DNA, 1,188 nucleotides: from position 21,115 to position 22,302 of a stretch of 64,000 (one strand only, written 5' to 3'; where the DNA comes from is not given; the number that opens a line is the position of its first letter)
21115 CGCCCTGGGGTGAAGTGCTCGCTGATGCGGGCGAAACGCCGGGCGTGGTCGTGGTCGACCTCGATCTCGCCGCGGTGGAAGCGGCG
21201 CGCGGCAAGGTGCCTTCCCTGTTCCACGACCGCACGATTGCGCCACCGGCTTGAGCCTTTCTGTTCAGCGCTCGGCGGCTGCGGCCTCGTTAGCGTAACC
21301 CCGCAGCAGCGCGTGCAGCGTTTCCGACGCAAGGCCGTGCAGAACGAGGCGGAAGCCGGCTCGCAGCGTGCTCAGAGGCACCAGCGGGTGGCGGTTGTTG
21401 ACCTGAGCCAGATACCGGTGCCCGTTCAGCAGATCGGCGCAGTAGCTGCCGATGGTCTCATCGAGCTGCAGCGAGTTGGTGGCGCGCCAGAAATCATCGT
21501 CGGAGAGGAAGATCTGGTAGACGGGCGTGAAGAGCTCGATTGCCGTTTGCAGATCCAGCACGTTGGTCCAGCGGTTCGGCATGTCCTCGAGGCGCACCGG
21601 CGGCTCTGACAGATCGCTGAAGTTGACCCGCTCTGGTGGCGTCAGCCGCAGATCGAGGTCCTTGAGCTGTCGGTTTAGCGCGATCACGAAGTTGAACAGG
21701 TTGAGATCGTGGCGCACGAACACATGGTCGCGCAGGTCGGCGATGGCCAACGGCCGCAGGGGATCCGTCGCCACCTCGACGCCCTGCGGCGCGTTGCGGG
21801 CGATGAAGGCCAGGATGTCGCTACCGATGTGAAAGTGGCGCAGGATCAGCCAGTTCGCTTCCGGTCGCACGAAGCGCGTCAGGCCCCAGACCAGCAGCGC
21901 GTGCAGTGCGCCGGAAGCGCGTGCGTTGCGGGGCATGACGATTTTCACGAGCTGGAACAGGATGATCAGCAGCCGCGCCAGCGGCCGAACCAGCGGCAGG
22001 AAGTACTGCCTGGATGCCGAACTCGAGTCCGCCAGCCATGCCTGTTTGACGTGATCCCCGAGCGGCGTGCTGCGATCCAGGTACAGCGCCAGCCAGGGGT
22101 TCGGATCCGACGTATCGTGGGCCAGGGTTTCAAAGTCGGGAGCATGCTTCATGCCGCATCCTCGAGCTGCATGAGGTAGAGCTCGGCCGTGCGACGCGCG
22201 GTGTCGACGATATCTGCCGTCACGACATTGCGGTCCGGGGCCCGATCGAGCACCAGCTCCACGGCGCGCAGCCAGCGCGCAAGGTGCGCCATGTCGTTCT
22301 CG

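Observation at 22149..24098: One polypeptide fuses a FabH-like condensing enzyme to a heme-oxygenase-like di-metal domain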

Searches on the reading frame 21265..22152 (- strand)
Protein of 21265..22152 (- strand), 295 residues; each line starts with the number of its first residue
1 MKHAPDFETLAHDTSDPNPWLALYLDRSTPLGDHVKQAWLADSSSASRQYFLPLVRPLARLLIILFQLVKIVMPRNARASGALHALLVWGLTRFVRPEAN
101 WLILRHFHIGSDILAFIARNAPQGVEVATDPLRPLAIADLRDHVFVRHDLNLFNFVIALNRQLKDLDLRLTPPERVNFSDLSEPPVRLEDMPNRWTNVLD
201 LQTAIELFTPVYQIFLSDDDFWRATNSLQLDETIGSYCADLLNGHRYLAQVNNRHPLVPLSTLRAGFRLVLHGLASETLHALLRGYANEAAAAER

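Call 4: search_protein_families(library=pfam, proteins=[window:21265-22152:-], max_evalue=0.01)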
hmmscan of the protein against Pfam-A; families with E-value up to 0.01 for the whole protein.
window:21265-22152:- (295 aa): 1 family
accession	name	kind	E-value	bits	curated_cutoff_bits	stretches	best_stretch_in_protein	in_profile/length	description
PF22523.1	DUF6999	-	1e-122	408.9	27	1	12-284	1-272/275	Family of unknown function (DUF6999)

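Call 5: search_protein_families(library=ncbifam, proteins=[window:21265-22152:-], max_evalue=0.01)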
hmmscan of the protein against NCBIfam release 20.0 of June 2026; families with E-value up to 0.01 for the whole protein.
window:21265-22152:- (295 aa): 0 families

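Call 33: find_homologous_proteins(query=window:21265-22152:-, max_evalue=0.001)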
Query window:21265-22152:- (295 aa): 3882 proteins with E <= 0.001 among 7928 candidates; the best 120 are listed.
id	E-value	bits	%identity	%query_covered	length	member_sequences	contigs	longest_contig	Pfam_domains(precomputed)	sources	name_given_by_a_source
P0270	2.1e-193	659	100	100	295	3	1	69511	PF22523.2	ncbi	-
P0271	2.5e-166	570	85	99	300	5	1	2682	PF22523.2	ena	-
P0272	6.9e-157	539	82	98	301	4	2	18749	PF22523.2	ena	-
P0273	8.4e-156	536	85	94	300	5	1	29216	PF22523.2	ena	-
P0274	1.8e-153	528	81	96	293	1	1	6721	PF22523.2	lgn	-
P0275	9.5e-124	430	69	96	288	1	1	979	PF22523.2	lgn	-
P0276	1.5e-122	426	69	96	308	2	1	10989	PF22523.2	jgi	-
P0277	5.0e-122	425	68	96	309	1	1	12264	PF22523.2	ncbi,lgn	-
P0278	3.3e-121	422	66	99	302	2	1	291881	PF22523.2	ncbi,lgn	ncbi:MAG: DUF6999 family protein [Wenzhouxiangella sp.]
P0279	3.8e-121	422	67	99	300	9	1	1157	PF22523.2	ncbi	-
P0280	4.0e-120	419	66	99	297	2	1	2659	PF22523.2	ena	-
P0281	6.5e-120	418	67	98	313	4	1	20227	PF22523.2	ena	-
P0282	7.5e-120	418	66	99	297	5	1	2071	PF22523.2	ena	-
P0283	2.5e-119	416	67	96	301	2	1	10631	PF22523.2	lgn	-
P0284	6.0e-119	415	67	96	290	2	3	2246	PF22523.2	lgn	-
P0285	7.5e-119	414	65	100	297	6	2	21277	PF22523.2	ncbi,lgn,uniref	ncbi:DUF6999 family protein [Paracandidimonas soli]|uniref:DUF6999 family protein n=1 Tax=Paracandid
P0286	9.3e-119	414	66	94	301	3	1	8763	PF22523.2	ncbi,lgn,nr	ncbi:MAG: hypothetical protein EA418_12090 [Wenzhouxiangellaceae bacterium]|nr:MAG: hypothetical pro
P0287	3.4e-118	412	64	98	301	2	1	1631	PF22523.2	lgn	-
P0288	4.3e-118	412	64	99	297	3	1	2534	PF22523.2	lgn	-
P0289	5.6e-118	411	63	98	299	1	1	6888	PF22523.2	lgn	-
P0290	9.3e-118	411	67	96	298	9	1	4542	PF22523.2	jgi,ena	jgi:hypothetical protein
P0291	2.5e-117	409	64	95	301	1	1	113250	PF22523.2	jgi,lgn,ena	-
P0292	3.3e-117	409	66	98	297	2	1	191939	PF22523.2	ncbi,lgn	-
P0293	5.3e-117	408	63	98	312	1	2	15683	PF22523.2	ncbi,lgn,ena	-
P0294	5.5e-117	408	64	99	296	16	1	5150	PF22523.2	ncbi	-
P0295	1.6e-116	407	63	98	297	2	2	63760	PF22523.2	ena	-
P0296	1.7e-116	407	65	96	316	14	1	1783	PF22523.2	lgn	-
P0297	2.0e-116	406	65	99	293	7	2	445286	PF22523.2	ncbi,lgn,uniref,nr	ncbi:DUF6999 family protein [Allopusillimonas ginsengisoli]|uniref:DUF6999 family protein n=1 Tax=Al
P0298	3.0e-116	406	64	98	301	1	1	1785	PF22523.2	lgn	-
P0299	4.0e-116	405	64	99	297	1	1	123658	PF22523.2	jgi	jgi:hypothetical protein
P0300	4.9e-116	405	64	96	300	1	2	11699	PF22523.2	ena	-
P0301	5.0e-116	405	66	96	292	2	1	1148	PF22523.2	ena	-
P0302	5.2e-116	405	64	99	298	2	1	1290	PF22523.2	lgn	-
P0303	6.4e-116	405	65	99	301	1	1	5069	PF22523.2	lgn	-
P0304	6.4e-116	405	63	98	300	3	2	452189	PF22523.2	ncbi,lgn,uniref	ncbi:DUF6999 domain-containing protein [Bordetella tumbae]|uniref:DUF6999 family protein n=1 Tax=Bor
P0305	7.6e-116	404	64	96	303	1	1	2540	PF22523.2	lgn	-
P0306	8.4e-116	404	65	95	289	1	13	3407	PF22523.2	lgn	-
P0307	9.2e-116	404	63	98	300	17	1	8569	PF22523.2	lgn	-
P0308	1.1e-115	404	63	99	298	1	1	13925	PF22523.2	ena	-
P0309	1.3e-115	404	66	92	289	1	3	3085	PF22523.2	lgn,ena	-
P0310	1.3e-115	404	65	96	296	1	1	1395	PF22523.2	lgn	-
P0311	1.3e-115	404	65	95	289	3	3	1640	PF22523.2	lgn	-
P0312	1.3e-115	404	65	96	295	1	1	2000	PF22523.2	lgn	-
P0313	1.3e-115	404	64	98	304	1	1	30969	PF22523.2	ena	-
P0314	1.5e-115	404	63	99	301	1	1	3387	PF22523.2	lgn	-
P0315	1.5e-115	403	64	98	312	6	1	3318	PF22523.2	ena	-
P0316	1.9e-115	403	64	99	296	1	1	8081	PF22523.2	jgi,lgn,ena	-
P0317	2.1e-115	403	64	98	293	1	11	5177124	PF22523.2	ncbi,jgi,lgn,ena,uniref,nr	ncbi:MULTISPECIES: DUF6999 family protein [Bordetella]|uniref:Uncharacterized protein n=1 Tax=Bordet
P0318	2.4e-115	403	63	98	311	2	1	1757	PF22523.2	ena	-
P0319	2.6e-115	403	62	99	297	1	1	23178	PF22523.2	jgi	jgi:hypothetical protein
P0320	3.1e-115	402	62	99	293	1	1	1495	PF22523.2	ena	-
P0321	3.1e-115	402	63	99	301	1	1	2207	PF22523.2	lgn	-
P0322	3.3e-115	402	65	96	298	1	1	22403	PF22523.2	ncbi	-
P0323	3.4e-115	402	64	100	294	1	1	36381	PF22523.2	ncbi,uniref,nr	ncbi:hypothetical protein H0E84_14405 [Luteimonas sp. SJ-92]|uniref:Uncharacterized protein n=1 Tax=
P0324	3.4e-115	402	63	100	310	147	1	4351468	PF22523.2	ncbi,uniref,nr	ncbi:hypothetical protein GWQ43_01745 [Alcaligenes faecalis]|uniref:DUF6999 family protein n=1 Tax=A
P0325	3.5e-115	402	65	96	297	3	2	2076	PF22523.2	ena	-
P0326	3.7e-115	402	66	96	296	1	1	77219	PF22523.2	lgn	-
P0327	4.0e-115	402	65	96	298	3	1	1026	PF22523.2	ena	-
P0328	4.7e-115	402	63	100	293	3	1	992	PF22523.2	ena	-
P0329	6.2e-115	401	63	99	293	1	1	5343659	PF22523.2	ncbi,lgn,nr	ncbi:hypothetical protein CUR95_09010 [Bordetella bronchiseptica]|nr:hypothetical protein [Bordetell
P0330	7.1e-115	401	63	98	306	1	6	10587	PF22523.2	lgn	-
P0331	7.9e-115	401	64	100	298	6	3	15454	PF22523.2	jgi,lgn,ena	jgi:hypothetical protein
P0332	8.0e-115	401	64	99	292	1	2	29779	PF22523.2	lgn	-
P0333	8.3e-115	401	62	99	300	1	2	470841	PF22523.2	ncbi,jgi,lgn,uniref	ncbi:DUF6999 family protein [Bordetella muralis]|jgi:hypothetical protein|uniref:DUF6999 family prot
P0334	8.5e-115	401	62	100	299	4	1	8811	PF22523.2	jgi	-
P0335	8.9e-115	401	64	99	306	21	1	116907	PF22523.2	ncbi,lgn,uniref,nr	ncbi:hypothetical protein [Pseudorhodoferax sp. Leaf274]|uniref:DUF6999 family protein n=1 Tax=Pseud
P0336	9.3e-115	401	64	98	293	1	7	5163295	PF22523.2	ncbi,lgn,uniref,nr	ncbi:DUF6999 family protein [Bordetella genomosp. 6]|uniref:DUF6999 family protein n=1 Tax=Bordetell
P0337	1.1e-114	401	61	99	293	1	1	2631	PF22523.2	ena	-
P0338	1.1e-114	401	64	100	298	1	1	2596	PF22523.2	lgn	-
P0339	1.4e-114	400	65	96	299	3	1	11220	PF22523.2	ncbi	-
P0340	1.5e-114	400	62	99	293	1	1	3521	PF22523.2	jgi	jgi:hypothetical protein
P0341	1.7e-114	400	64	97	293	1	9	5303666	PF22523.2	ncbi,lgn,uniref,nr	ncbi:DUF6999 family protein [Bordetella bronchiseptica]|uniref:DUF6999 family protein n=1 Tax=Bordet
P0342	2.1e-114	400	63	98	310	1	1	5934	PF22523.2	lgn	-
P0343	2.2e-114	400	63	97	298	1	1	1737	PF22523.2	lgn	-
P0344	2.4e-114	400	62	100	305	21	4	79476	PF22523.2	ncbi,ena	-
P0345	2.5e-114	400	65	95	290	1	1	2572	PF22523.2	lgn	-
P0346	2.5e-114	400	64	97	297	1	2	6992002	PF22523.2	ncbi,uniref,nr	ncbi:hypothetical protein [Variovorax sp. KK3]|uniref:DUF6999 family protein n=1 Tax=Variovorax sp. 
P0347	2.6e-114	399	64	98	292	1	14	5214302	PF22523.2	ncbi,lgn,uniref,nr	ncbi:DUF6999 family protein [Bordetella bronchiseptica]|uniref:DUF6999 family protein n=1 Tax=Bordet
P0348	2.7e-114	399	65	94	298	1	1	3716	PF22523.2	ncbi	-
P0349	2.8e-114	399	64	98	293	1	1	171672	PF22523.2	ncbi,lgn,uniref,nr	ncbi:DUF6999 family protein [Bordetella bronchiseptica]|uniref:DUF6999 family protein n=1 Tax=Bordet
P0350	2.8e-114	399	62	99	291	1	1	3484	PF22523.2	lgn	-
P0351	3.0e-114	399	63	95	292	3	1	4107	PF22523.2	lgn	-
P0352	3.1e-114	399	64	97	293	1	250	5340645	PF22523.2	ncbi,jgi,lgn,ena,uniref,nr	ncbi:DUF6999 family protein [Bordetella bronchiseptica]|uniref:Uncharacterized protein n=3 Tax=Borde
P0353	3.3e-114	399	65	96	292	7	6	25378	PF22523.2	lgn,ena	-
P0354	3.3e-114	399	65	96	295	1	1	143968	PF22523.2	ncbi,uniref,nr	ncbi:hypothetical protein QFW77_09185 [Luteimonas sp. RD2P54]|uniref:Uncharacterized protein n=1 Tax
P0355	3.5e-114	399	62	99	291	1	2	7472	PF22523.2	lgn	-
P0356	3.8e-114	399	63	96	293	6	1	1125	PF22523.2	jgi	jgi:hypothetical protein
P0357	3.9e-114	399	66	96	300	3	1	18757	PF22523.2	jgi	jgi:hypothetical protein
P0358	4.2e-114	399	63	96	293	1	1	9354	PF22523.2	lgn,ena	-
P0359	4.6e-114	399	64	98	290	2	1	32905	PF22523.2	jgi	-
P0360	4.8e-114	399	63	98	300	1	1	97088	PF22523.2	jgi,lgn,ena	-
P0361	5.5e-114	398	64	98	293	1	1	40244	PF22523.2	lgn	-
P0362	6.0e-114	398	63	98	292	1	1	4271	PF22523.2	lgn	-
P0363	6.2e-114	398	63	100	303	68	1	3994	PF22523.2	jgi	jgi:hypothetical protein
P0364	6.5e-114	398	62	99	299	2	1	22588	PF22523.2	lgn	-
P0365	6.8e-114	398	62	99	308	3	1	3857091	PF22523.2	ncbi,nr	ncbi:DUF6999 family protein [Marilutibacter alkalisoli]|nr:hypothetical protein [Lysobacter alkaliso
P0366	6.9e-114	398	62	98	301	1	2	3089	PF22523.2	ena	-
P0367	7.3e-114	398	63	98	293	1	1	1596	PF22523.2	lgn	-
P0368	7.8e-114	398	62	99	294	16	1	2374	PF22523.2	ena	-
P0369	8.1e-114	398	62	99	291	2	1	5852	PF22523.2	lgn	-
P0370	8.7e-114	398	61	99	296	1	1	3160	PF22523.2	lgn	-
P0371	9.0e-114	398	64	97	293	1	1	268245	PF22523.2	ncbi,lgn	ncbi:DUF6999 family protein [Bordetella bronchiseptica]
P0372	9.8e-114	398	63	96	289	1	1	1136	PF22523.2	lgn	-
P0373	1.2e-113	397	63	99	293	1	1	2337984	PF22523.2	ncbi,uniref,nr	ncbi:hypothetical protein M2650_03570 [Luteimonas sp. SX5]|uniref:Uncharacterized protein n=1 Tax=Lu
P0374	1.2e-113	397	62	98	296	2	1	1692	PF22523.2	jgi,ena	-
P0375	1.4e-113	397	64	96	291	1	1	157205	PF22523.2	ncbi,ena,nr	ncbi:MAG TPA: hypothetical protein VJ806_07295 [Luteimonas sp.]|nr:hypothetical protein [Luteimonas 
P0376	1.4e-113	397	62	100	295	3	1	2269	PF22523.2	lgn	-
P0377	1.4e-113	397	62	99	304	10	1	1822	PF22523.2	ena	-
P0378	1.5e-113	397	62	99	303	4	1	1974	PF22523.2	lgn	-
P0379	1.5e-113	397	63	100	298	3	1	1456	PF22523.2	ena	-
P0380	1.6e-113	397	63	98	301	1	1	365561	PF22523.2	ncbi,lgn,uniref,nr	ncbi:DUF6999 family protein [Bordetella sp. 02P26C-1]|uniref:DUF6999 family protein n=1 Tax=Bordetel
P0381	1.9e-113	397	61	99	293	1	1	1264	PF22523.2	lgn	-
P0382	2.0e-113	397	61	99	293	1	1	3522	PF22523.2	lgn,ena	-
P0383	2.1e-113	396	64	95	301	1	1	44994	PF22523.2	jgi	jgi:hypothetical protein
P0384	2.7e-113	396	64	96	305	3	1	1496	PF22523.2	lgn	-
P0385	3.0e-113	396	64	96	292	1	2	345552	PF22523.2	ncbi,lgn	-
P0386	3.4e-113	396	62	100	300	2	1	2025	PF22523.2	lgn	-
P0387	3.5e-113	396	64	96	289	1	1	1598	PF22523.2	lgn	-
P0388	3.6e-113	396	65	96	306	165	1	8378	PF22523.2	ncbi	-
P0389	3.6e-113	396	63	99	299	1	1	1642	PF22523.2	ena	-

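Call 43: predict_structure(alignment_id=A2)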
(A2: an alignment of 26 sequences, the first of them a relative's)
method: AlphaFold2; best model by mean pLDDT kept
length: 295 residues; sequences in the alignment: 26
mean_pLDDT: 84.5   pTM: 0.86
mean pLDDT of the five models: 84.5, 83.9, 82.2, 81.4, 79.4
residues with pLDDT >= 90: 123; 70-90: 127; 50-70: 41; < 50: 4
segments of 3 or more residues with pLDDT < 50: none
pLDDT, mean of each block of 10 residues (from residue 1): 70 88 86 91 85 84 83 67 83 95 95 96 94 93 83 93 96 92 94 94 85 67 67 88 68 65 69 89 91 83
secondary structure, 60 per line:
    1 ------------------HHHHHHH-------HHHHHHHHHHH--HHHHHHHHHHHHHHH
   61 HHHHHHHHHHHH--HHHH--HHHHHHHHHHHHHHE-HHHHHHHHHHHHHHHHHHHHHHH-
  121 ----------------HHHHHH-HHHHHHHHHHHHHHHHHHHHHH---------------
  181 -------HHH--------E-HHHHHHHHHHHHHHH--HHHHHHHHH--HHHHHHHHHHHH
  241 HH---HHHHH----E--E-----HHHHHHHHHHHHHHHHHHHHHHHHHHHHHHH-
elements in order: H19-25 H33-43 H46-72 H75-78 H81-94 H97-119 H137-142 H144-165 H201-215 H218-226 H229-242 H246-250 H264-294

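Call 46: fold_search(model_id=the predicted structure, library=pdb)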
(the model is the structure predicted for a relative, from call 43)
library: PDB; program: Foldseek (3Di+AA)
matches with E <= 10: 87; with E <= 0.001: 0
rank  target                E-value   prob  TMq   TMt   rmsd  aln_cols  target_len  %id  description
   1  8d1g_A                7.7e-01  0.05  0.12  0.11  27.5       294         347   11  hBest2 Ca2+-bound open state (released 2022-07-13)
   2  4o7g_B                1.0e+00  0.08  0.16  0.21  19.7       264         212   10  Crystal Structure of Ascorbate-bound Cytochrome b561, crystal soaked in 1 M L-ascorbate for 40 minutes (released 2014-02-05)
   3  4o7g_A                1.1e+00  0.04  0.13  0.15  20.3       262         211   10  Crystal Structure of Ascorbate-bound Cytochrome b561, crystal soaked in 1 M L-ascorbate for 40 minutes (released 2014-02-05)
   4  8czj_B                1.2e+00  0.03  0.12  0.12  23.5       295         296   14  A bacteria Zrt/Irt-like protein in the apo state (released 2023-02-22)
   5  6p5q_A                1.5e+00  0.04  0.14  0.15  20.6       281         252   15  X-ray structure of Fe(II)-soaked UndA bound to lauric acid (released 2019-09-18)
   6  9ejz_R                1.5e+00  0.04  0.15  0.15  21.6       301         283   16  Human M5 muscarinic acetylcholine receptor complex with mini-Gq, agonist acetylcholine and positive allosteric modulat (released 2025-08-13)
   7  9l7l                  1.7e+00  0.03  0.12  0.09  21.3       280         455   12  Structure of the MATE family multidrug resistance transporter HvAACT1 from Hordeum vulgare in the outward-facing state (released 2025-08-06)
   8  4o6y_A                2.0e+00  0.05  0.16  0.21  19.6       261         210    8  Crystal Structure of Cytochrome b561 (released 2014-02-05)
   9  3oql_A                2.1e+00  0.03  0.13  0.13  17.4       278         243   14  Crystal structure of a TenA homolog (PSPTO1738) from Pseudomonas syringae pv. tomato str. DC3000 at 2.54 A resolution (released 2010-10-06)
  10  8k6e_B                2.1e+00  0.03  0.11  0.10  20.9       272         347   10  LnaB-Actin-PRUb ternary complex (released 2025-02-05)
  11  7zjk_A                2.2e+00  0.03  0.12  0.15  20.8       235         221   12  CspZ (BbCRASP-2) from Borrelia burgdorferi strain B408 (released 2023-04-19)
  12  1ogk_A                2.5e+00  0.02  0.12  0.14  19.8       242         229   14  The crystal structure of Trypanosoma cruzi dUTPase in complex with dUDP (released 2004-01-22)
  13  1ogl                  2.6e+00  0.02  0.12  0.13  21.1       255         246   14  The crystal structure of native Trypanosoma cruzi dUTPase (released 2004-01-22)
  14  4v7o_A5               2.6e+00  0.01  0.11  0.06  20.6       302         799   16  Proteasome Activator Complex (released 2014-07-09)
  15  4wx0_B                2.7e+00  0.04  0.14  0.16  19.6       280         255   13  UndA complexed with beta-hydroxydodecanoic acid (released 2014-12-24)
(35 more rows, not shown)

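Call 48: search_solved_structures(query=A2, max_evalue=10)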
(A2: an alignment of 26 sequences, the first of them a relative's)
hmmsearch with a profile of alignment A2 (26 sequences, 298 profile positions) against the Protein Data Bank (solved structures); distinct sequences matched with E-value up to 10: 1.
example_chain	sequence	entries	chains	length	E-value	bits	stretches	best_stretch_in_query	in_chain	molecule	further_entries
4rt5_A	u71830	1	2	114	1.4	11.1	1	173-218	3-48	Glyoxalase/bleomycin resistance protein/dioxygenase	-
